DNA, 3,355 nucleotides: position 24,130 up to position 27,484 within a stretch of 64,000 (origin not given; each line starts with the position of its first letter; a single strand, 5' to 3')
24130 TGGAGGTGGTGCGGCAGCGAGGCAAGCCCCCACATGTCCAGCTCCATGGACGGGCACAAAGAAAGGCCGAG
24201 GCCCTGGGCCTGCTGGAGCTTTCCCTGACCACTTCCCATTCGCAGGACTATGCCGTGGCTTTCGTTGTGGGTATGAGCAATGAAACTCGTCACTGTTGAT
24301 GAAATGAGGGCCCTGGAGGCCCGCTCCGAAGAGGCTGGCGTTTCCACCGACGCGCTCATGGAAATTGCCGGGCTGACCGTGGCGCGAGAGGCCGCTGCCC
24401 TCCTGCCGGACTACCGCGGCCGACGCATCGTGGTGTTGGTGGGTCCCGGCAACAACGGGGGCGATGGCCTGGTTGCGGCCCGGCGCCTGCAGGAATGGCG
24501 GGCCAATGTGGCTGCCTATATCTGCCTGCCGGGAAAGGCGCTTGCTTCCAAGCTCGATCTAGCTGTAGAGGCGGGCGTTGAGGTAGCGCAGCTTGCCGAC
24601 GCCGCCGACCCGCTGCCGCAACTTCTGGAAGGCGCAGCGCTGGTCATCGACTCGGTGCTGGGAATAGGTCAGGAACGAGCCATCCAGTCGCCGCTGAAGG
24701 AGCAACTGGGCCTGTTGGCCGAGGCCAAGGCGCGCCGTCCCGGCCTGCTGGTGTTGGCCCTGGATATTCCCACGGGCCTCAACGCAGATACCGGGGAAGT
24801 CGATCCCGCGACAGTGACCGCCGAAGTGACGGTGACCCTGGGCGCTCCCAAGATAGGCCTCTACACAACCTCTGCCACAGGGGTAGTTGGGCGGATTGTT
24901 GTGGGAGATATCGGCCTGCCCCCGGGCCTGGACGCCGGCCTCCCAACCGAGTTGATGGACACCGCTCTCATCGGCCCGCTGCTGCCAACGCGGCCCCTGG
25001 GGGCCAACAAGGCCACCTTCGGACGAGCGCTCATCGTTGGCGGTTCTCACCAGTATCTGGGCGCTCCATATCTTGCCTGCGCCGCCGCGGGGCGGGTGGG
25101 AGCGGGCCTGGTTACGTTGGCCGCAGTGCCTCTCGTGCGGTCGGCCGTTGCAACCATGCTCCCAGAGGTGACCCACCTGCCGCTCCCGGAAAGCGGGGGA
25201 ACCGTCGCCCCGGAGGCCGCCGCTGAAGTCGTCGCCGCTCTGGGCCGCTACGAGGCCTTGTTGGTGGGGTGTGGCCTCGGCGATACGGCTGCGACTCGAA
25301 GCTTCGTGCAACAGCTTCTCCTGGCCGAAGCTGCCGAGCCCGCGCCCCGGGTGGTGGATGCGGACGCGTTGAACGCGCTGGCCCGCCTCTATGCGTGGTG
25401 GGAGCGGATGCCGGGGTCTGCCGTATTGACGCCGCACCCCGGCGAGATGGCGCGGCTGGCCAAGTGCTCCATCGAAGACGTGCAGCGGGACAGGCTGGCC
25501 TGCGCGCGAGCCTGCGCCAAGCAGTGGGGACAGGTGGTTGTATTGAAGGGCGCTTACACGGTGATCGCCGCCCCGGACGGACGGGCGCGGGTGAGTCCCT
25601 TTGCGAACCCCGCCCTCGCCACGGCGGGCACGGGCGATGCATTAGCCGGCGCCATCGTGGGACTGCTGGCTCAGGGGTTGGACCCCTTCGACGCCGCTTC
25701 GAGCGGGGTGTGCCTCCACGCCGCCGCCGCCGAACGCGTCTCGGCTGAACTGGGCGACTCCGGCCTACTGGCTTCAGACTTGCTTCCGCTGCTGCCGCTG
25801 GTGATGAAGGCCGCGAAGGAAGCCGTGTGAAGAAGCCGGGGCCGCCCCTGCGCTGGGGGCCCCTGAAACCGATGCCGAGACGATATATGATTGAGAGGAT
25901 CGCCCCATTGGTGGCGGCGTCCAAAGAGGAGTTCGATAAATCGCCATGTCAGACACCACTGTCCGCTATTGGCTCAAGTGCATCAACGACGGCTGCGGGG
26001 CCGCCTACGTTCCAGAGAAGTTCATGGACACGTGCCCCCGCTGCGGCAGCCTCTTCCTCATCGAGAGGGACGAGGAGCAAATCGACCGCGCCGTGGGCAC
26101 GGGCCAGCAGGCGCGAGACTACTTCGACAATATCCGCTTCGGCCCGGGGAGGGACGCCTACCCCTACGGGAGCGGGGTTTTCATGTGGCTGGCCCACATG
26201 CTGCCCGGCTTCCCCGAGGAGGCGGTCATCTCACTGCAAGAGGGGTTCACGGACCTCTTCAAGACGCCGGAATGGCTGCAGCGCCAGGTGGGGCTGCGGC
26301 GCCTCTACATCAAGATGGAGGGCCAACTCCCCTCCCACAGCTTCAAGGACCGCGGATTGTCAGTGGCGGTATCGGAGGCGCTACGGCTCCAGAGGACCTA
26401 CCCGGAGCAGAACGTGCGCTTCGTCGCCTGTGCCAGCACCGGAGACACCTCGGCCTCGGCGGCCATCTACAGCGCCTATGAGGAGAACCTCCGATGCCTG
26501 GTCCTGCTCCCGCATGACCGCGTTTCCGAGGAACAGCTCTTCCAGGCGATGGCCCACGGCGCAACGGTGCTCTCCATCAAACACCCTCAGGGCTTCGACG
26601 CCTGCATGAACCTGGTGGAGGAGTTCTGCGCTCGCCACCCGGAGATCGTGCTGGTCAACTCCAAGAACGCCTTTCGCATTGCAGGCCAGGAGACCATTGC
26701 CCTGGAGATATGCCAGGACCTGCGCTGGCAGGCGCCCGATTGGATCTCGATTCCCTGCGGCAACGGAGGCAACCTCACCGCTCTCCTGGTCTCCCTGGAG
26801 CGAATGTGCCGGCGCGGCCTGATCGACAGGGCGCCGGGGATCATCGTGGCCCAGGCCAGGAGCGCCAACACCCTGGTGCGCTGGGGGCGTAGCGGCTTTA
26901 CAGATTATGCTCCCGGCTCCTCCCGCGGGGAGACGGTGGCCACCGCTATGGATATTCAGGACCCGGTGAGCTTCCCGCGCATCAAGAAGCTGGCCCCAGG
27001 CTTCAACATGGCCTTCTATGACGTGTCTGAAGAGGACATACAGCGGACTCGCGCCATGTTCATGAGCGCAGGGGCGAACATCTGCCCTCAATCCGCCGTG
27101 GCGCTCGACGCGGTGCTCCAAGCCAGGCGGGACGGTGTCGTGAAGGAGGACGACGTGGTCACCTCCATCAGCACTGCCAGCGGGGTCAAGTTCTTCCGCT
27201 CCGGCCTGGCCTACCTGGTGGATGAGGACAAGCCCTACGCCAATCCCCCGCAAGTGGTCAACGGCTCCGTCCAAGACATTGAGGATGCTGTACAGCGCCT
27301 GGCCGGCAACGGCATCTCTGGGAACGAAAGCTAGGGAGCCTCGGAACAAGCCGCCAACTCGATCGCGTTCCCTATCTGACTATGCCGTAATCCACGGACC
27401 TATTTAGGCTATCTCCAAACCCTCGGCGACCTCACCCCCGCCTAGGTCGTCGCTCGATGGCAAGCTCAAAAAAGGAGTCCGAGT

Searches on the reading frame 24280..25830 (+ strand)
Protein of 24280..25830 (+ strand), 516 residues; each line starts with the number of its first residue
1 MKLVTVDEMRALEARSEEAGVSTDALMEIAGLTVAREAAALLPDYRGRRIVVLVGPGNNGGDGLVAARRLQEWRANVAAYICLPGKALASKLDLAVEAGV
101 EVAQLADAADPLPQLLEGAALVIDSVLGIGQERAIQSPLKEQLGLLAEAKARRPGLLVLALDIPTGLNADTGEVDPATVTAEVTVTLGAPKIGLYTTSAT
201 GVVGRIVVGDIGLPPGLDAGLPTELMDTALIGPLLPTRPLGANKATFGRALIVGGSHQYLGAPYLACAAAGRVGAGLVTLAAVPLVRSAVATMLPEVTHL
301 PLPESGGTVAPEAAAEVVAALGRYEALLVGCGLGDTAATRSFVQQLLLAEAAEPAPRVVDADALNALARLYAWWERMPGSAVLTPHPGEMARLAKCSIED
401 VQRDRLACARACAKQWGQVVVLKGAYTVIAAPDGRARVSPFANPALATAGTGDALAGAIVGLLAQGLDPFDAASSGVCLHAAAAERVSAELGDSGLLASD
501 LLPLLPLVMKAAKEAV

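Call 27: search_protein_families(library=pfam, proteins=[window:24280-25830:+], max_evalue=0.00001)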
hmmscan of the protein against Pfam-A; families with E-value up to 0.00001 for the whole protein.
window:24280-25830:+ (516 aa): 2 families
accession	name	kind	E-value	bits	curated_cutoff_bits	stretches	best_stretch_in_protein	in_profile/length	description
PF01256.23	Carb_kinase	-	3.8e-54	184.2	27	1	251-502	2-237/242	NAD(P)H-hydrate dehydratase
PF03853.21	YjeF_N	-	6e-34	117.9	24.9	1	24-193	2-169/169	YjeF-related protein N-terminus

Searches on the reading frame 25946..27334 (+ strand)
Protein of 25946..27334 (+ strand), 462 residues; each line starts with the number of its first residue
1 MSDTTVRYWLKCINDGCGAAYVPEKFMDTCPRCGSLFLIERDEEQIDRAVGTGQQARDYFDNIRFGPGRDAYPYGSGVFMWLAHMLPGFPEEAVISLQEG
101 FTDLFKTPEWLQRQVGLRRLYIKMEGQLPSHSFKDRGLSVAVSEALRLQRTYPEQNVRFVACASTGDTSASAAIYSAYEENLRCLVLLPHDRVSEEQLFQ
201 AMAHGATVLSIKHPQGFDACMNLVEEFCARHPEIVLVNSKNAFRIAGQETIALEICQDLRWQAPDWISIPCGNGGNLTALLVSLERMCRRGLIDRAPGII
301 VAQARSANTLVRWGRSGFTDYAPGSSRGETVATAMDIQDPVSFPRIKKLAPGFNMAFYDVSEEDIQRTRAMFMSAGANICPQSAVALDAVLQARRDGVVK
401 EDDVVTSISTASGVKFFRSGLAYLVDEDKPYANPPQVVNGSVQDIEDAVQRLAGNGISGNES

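Call 27: search_protein_families(library=pfam, proteins=[window:25946-27334:+], max_evalue=0.00001)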
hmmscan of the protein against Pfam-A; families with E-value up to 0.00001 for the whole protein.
window:25946-27334:+ (462 aa): 1 family
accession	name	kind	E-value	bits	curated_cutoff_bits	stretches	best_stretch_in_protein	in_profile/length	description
PF00291.31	PALP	-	2.3e-44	152.3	35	1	95-408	1-293/295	Pyridoxal-phosphate dependent enzyme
